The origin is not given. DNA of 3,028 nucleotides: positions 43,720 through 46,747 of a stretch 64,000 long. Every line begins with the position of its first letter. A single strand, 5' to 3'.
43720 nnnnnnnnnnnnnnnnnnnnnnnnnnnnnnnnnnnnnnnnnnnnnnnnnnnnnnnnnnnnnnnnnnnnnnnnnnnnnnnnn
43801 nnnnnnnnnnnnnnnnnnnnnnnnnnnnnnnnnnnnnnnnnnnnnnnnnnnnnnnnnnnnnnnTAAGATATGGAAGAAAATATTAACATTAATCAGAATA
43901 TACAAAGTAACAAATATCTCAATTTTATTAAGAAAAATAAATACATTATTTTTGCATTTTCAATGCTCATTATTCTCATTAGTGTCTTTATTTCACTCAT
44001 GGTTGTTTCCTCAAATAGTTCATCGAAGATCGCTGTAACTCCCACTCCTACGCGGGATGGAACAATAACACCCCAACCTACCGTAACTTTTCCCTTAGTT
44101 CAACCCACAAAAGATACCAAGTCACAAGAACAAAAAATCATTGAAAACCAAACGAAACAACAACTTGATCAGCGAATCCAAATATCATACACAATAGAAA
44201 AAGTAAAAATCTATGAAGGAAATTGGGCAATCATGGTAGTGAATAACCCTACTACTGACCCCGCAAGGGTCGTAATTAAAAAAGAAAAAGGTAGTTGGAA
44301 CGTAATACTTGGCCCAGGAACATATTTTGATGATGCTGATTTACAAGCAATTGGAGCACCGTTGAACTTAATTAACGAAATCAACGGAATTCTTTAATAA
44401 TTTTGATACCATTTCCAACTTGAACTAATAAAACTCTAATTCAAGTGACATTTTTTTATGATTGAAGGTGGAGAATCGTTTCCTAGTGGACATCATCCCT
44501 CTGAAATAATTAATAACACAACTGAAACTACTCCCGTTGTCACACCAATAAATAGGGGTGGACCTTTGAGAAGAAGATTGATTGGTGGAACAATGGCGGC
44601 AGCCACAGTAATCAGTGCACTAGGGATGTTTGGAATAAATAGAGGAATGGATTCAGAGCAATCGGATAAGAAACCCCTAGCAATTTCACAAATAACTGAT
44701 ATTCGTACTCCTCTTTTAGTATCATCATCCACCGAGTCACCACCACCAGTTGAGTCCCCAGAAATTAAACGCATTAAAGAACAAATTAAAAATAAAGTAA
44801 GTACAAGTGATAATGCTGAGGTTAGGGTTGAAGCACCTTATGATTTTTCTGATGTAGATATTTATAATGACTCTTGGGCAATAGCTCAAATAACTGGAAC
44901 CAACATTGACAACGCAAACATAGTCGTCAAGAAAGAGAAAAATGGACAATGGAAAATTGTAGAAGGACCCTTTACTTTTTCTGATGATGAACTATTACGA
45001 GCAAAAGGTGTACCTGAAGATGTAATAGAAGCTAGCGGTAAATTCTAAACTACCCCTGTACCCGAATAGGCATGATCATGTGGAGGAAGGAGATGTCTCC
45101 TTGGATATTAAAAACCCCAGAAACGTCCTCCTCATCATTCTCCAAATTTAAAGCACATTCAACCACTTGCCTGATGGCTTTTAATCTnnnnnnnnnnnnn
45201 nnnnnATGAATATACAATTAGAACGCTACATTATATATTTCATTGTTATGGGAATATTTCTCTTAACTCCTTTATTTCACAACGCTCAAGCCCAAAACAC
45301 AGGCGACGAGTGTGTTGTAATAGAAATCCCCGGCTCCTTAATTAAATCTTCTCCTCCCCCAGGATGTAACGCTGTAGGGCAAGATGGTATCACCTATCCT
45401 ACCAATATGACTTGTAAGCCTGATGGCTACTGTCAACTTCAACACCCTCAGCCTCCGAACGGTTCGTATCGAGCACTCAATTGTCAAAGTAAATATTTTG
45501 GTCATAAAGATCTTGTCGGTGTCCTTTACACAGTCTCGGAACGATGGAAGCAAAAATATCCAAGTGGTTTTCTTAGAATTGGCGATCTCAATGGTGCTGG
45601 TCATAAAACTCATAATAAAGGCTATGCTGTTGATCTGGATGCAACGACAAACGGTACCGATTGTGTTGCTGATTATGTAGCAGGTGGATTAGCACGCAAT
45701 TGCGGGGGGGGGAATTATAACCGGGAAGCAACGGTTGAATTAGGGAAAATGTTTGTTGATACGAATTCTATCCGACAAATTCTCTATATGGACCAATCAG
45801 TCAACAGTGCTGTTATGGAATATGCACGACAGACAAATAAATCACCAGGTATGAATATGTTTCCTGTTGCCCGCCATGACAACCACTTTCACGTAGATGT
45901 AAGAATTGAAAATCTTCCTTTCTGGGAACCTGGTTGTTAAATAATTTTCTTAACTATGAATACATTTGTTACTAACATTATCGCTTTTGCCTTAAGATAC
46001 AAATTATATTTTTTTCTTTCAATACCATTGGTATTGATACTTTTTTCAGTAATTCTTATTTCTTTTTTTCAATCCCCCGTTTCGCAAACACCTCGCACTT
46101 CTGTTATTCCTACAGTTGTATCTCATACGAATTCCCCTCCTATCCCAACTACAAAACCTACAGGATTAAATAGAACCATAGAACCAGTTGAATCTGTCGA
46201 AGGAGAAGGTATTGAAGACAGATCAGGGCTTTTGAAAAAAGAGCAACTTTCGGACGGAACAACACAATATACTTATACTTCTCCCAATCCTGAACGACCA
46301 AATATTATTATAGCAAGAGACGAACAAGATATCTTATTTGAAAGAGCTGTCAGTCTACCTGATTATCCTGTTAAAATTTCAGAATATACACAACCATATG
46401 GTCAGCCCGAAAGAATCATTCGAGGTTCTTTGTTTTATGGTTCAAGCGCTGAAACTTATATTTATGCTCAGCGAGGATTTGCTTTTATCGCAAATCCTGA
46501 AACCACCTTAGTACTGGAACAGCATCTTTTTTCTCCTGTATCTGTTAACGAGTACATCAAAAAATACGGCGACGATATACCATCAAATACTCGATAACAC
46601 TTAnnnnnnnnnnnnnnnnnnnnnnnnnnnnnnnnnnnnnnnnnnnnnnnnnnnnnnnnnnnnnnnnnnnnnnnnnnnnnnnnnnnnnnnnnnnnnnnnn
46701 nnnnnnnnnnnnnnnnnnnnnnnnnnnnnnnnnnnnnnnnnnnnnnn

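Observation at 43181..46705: Tandem hydrolase-cassette duplication that copied the dnaN 3' end and a family-P gene end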

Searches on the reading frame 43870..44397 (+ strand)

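Call 7: search_protein_families(library=pfam, proteins=[window:43870-44397:+], max_evalue=0.01)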
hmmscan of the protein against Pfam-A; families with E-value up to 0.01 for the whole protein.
window:43870-44397:+ (175 aa): 1 family
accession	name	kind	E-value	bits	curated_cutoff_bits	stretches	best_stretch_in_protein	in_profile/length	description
PF02706.20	Wzz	-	0.0011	19.7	25.5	1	16-94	8-81/91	Chain length determinant protein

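Call 38: search_protein_families(library=ncbifam, proteins=[window:43870-44397:+], max_evalue=0.01)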
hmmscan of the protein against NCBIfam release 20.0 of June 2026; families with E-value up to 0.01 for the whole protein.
window:43870-44397:+ (175 aa): 1 family
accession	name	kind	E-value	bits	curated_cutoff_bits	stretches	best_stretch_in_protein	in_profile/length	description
NF046001.1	SecDF_plasm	equivalog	1.1e-05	23.7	500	1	5-124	521-639/878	protein translocase subunit SecDF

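Call 50: search_protein_families(library=phrogs, proteins=[window:43870-44397:+], max_evalue=0.01)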
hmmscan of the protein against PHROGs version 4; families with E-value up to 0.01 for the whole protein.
window:43870-44397:+ (175 aa): 0 families

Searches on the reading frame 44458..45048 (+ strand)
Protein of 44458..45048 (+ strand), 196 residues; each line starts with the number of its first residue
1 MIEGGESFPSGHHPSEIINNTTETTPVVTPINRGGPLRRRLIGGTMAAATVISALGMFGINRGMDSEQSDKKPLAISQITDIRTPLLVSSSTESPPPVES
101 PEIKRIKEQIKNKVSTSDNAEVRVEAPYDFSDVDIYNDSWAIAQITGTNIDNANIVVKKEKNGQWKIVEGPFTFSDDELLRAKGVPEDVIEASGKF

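Call 7: search_protein_families(library=pfam, proteins=[window:44458-45048:+], max_evalue=0.01)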
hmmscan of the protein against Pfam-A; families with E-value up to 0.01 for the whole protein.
window:44458-45048:+ (196 aa): 0 families

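Call 38: search_protein_families(library=ncbifam, proteins=[window:44458-45048:+], max_evalue=0.01)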
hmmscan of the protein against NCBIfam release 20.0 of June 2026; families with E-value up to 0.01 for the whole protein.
window:44458-45048:+ (196 aa): 0 families

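Call 50: search_protein_families(library=phrogs, proteins=[window:44458-45048:+], max_evalue=0.01)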
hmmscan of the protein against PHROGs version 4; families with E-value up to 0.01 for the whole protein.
window:44458-45048:+ (196 aa): 0 families

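Call 55: find_encoding_contigs(protein=window:44458-45048:+, flank=6000, max_places=10)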
Protein window:44458-45048:+ (196 aa): 1 contig read that carries it; 1 place shown.
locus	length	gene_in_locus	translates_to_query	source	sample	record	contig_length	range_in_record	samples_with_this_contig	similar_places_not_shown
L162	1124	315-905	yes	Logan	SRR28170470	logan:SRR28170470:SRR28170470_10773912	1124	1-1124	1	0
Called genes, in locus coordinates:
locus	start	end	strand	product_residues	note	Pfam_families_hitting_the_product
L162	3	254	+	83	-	?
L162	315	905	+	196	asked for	-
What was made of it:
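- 44458..45048 (+): Q2, second Q-family paralogue. Its stop lies 1 nt from the stop of the dnaN fragment. An exact product is on Logan contig L162 (call 55)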

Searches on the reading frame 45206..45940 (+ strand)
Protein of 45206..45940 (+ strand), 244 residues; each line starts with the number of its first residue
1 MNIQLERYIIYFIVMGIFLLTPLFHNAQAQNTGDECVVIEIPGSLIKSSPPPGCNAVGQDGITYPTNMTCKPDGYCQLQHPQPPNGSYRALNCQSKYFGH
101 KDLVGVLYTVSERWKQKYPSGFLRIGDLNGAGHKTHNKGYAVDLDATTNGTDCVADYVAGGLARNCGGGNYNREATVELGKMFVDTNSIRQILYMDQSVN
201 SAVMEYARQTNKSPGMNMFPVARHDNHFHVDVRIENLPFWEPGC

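Call 7: search_protein_families(library=pfam, proteins=[window:45206-45940:+], max_evalue=0.01)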
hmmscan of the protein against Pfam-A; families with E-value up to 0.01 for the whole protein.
window:45206-45940:+ (244 aa): 1 family
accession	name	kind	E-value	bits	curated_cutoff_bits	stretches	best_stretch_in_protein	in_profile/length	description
PF03411.18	Peptidase_M74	-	0.0008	19.5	25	0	93-145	29-87/240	Penicillin-insensitive murein endopeptidase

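Call 38: search_protein_families(library=ncbifam, proteins=[window:45206-45940:+], max_evalue=0.01)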
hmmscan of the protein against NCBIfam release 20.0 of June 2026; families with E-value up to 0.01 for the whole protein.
window:45206-45940:+ (244 aa): 1 family
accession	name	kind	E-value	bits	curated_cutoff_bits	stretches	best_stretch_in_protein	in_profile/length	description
NF006947.1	PRK09429.1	equivalog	0.0017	17.8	272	0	89-144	39-101/256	penicillin-insensitive murein endopeptidase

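Call 49: search_solved_structures(query=window:45206-45940:+, max_evalue=1, show_alignments=2)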
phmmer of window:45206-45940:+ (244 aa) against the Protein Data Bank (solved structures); distinct sequences matched with E-value up to 1: 3.
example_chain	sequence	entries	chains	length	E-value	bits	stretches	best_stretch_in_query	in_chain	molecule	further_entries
9ixv_A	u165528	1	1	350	0.058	15.9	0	163-221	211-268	Spike glycoprotein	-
28nt_0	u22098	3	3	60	0.4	13.1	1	58-90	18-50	Large ribosomal subunit protein bL32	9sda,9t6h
28jw_u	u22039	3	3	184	0.57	12.6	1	65-127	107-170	bS21c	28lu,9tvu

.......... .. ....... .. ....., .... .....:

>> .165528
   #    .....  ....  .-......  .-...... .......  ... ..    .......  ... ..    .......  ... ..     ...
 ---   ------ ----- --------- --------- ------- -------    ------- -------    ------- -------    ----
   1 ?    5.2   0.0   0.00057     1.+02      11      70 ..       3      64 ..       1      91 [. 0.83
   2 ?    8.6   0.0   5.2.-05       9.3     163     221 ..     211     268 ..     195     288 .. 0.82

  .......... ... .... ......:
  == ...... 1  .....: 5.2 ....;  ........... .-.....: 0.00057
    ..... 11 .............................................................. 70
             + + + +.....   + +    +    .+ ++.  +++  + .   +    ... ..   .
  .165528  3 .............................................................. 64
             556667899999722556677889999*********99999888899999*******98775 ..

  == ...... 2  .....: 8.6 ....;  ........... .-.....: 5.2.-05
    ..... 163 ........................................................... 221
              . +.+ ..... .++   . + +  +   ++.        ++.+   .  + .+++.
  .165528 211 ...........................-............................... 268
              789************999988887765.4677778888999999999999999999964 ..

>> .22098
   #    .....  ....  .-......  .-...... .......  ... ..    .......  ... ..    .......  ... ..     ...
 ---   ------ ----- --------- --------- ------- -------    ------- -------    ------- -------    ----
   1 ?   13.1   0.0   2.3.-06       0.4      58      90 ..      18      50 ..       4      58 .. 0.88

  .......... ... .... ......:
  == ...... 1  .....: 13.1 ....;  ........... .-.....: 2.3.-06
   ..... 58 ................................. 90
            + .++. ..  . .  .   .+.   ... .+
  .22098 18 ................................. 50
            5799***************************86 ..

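Call 50: search_protein_families(library=phrogs, proteins=[window:45206-45940:+], max_evalue=0.01)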
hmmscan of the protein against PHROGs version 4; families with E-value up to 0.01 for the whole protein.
window:45206-45940:+ (244 aa): 0 families

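Call 52: search_solved_structures(query=A2, max_evalue=1, show_alignments=2)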
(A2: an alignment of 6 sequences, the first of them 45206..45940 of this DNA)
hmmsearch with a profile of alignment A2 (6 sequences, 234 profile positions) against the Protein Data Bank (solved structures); distinct sequences matched with E-value up to 1: 3.
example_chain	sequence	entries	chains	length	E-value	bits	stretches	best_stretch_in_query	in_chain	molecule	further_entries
1tzp_A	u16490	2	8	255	0.0013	21.4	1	82-223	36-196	Penicillin-insensitive murein endopeptidase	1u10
4ml3_A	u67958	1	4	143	0.11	15.2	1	138-218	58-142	Response regulator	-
4mld_A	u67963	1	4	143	0.35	13.5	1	139-218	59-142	Response regulator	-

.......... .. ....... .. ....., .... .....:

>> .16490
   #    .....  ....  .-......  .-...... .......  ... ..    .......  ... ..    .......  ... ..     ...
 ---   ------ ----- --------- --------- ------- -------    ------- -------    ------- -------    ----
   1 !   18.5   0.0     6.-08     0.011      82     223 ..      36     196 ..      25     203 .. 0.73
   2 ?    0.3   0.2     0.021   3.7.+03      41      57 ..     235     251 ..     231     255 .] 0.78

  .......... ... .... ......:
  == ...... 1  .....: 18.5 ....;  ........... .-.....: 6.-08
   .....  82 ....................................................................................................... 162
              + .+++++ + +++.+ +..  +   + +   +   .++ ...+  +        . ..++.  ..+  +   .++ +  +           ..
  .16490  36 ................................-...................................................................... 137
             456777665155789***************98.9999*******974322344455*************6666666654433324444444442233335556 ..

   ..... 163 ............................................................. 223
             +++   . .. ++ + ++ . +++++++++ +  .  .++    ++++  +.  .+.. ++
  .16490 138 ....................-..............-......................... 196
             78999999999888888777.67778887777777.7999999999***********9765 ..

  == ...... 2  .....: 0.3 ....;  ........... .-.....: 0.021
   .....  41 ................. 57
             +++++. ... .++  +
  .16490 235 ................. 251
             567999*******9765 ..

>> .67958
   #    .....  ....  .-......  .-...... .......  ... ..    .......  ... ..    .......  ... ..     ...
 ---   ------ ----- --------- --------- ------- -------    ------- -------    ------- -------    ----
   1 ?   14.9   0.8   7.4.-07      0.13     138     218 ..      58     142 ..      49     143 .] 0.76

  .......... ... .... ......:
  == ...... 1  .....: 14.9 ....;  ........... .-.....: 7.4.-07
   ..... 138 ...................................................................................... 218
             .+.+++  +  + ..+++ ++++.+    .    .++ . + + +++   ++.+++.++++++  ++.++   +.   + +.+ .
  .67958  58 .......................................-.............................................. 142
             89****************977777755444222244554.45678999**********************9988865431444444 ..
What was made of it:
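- Checked: Its family profile hits E. coli MepA 1TZP at E 1.3e-3 (call 52).
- Tried and rejected: Only the family profile reached MepA (call 52).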

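Call 56: find_encoding_contigs(protein=window:45206-45940:+, flank=6000, max_places=10)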
Protein window:45206-45940:+ (244 aa): no gene with exactly this product is on record in the collection.

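Call 68: find_related_loci(query=window:45206-45940:+, collection=viral_contigs, flank=5000)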
Query window:45206-45940:+ (244 aa) in viral_contigs; peptide patterns used: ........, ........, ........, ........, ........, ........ (x = any residue, [..] = any of these).
8 stretches matched a pattern, but none encodes a relative of the query by tblastn (E <= 1e-3).

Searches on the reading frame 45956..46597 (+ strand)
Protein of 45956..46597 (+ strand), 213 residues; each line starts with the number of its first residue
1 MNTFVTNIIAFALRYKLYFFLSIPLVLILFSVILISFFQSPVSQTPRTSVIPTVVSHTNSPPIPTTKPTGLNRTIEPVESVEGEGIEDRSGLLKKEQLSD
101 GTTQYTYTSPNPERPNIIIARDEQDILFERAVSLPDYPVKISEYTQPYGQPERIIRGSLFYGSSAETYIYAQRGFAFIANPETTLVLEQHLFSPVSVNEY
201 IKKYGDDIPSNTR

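Call 7: search_protein_families(library=pfam, proteins=[window:45956-46597:+], max_evalue=0.01)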
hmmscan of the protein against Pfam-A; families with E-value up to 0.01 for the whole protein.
window:45956-46597:+ (213 aa): 0 families

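Call 38: search_protein_families(library=ncbifam, proteins=[window:45956-46597:+], max_evalue=0.01)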
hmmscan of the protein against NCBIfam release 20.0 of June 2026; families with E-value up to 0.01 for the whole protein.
window:45956-46597:+ (213 aa): 0 families

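Call 50: search_protein_families(library=phrogs, proteins=[window:45956-46597:+], max_evalue=0.01)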
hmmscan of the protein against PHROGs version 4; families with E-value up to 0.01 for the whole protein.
window:45956-46597:+ (213 aa): 0 families

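Call 53: find_homologous_proteins(query=window:45956-46597:+, max_evalue=0.001)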
Query window:45956-46597:+ (213 aa): 5 proteins with E <= 0.001 among 110 candidates.
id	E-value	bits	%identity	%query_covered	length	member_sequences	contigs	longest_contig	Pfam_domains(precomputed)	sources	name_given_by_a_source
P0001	4.1e-134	462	100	100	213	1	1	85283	-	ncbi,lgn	-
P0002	1.6e-48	183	45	96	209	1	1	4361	-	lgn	-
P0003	8.0e-46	174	44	96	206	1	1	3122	-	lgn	-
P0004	4.5e-42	162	45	96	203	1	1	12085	-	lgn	-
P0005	1.3e-32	131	41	93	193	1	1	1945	-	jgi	jgi:hypothetical protein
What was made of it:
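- Tried and rejected: R213 has only 5 homologues in 5.8 billion proteins (call 53).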

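Call 54: find_encoding_contigs(protein=P0001, flank=6000, max_places=10)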
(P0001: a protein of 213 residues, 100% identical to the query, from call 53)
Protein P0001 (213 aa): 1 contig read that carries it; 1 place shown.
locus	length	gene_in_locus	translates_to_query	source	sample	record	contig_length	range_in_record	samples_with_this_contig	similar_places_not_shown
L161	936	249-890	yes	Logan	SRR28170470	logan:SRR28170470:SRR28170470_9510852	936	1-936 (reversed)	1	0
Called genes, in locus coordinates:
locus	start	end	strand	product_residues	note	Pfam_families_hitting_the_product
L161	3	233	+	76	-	?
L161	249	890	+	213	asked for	-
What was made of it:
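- Tried and rejected: Only R213 and Q2 were found, on short Logan contigs (calls 54, 55).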

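Call 63: predict_structure(alignment_id=A3)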
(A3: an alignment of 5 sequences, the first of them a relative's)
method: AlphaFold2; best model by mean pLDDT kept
length: 213 residues; sequences in the alignment: 5
mean_pLDDT: 58.2   pTM: 0.39
mean pLDDT of the five models: 58.2, 55.0, 54.5, 54.4, 54.3
residues with pLDDT >= 90: 0; 70-90: 86; 50-70: 39; < 50: 88
segments of 3 or more residues with pLDDT < 50: 39-93, 109-118, 120-136, 209-213
pLDDT, mean of each block of 10 residues (from residue 1): 69 74 82 63 35 29 28 27 35 56 52 43 41 53 80 78 81 83 79 79 61 36
secondary structure, 60 per line:
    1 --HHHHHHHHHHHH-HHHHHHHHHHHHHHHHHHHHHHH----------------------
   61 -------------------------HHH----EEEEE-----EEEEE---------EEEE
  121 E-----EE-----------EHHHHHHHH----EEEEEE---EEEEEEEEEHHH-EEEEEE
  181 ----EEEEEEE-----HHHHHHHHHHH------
elements in order: H3-14 H16-38 E93-97 E103-107 E117-121 H141-148 E153-158 E162-170 E175-180 E185-191 H197-207

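Call 65: fold_search(model_id=the predicted structure, library=pdb)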
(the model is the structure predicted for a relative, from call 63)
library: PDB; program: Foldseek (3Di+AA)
matches with E <= 10: 515; with E <= 0.001: 0
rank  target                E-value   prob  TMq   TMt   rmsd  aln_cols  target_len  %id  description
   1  1xki                  3.5e-01  0.09  0.13  0.19  12.4       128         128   11  Crystal structure of human tear lipocalin/von Ebners gland protein (released 2004-10-19)
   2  6ryt_A                3.7e-01  0.12  0.14  0.19  12.7       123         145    7  Engineered beta-lactoglobulin: variant M107L (released 2019-06-26)
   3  1jhs                  3.9e-01  0.09  0.17  0.19  12.5       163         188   13  Protein Mog1 E65A mutant (released 2003-06-03)
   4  1eq6                  3.9e-01  0.07  0.16  0.17  12.9       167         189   13  1.9 ANGSTROM RESOLUTION CRYSTAL STRUCTURE OF THE SACCHAROMYCES CEREVISIAE RAN-BINDING PROTEIN MOG1P (released 2000-05-27)
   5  1qg5                  4.7e-01  0.10  0.14  0.18  13.2       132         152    8  HIGH RESOLUTION CRYSTAL STRUCTURE OF THE BOVINE BETA-LACTOGLOBULIN (ISOFORM A) (released 2001-04-21)
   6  5num                  4.7e-01  0.10  0.14  0.17  13.1       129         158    7  Engineered beta-lactoglobulin: variant F105L-L39A in complex with chlorpromazine (LG-LA-CLP) (released 2018-04-04)
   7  2gu3                  5.9e-01  0.16  0.15  0.22  11.8       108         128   11  YpmB protein from Bacillus subtilis (released 2006-05-30)
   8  3fgb_A                6.3e-01  0.12  0.17  0.11  15.9       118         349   14  Crystal structure of the Q89ZH8_BACTN protein from Bacteroides thetaiotaomicron. Northeast Structural Genomics Consort (released 2008-12-23)
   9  2o62_A                6.3e-01  0.09  0.16  0.13  13.5       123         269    7  CRYSTAL STRUCTURE OF A PROTEIN WITH UNKNOWN FUNCTION FROM DUF3598 FAMILY (NPUN_R4044) FROM NOSTOC PUNCTIFORME PCC 7310 (released 2007-02-13)
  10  3h6s_E                6.7e-01  0.09  0.13  0.17  15.0       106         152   16  Structure of clitocypin - cathepsin V complex (released 2009-10-20)
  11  7dru_B                6.7e-01  0.08  0.14  0.20  13.0       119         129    7  Crystal Structure of the Dog Lipocalin Allergen Can f 1 (released 2021-11-10)
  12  8chu_B                6.7e-01  0.07  0.16  0.20  13.5       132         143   14  Crystal structure of human PURA repeat I-II K97E mutant (released 2024-02-21)
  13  7bgz                  7.5e-01  0.10  0.15  0.20  12.9       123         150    7  Mutant L39K of recombinant beta-lactoglobulin in complex with endogenous ligand (released 2021-01-27)
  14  7bf8_BBB              8.0e-01  0.08  0.14  0.18  12.8       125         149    8  Mutant I56F of recombinant bovine beta-lactoglobulin in complex with tetracaine (released 2021-01-13)
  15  3h6r_A                8.5e-01  0.06  0.13  0.16  15.3       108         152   18  Clitocypin, a beta-trefoil cysteine protease inhibitor (released 2009-10-20)
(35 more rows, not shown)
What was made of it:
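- Tried and rejected: Its AF2 model has pLDDT 58, and Foldseek found nothing significant in the PDB (calls 63, 65).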
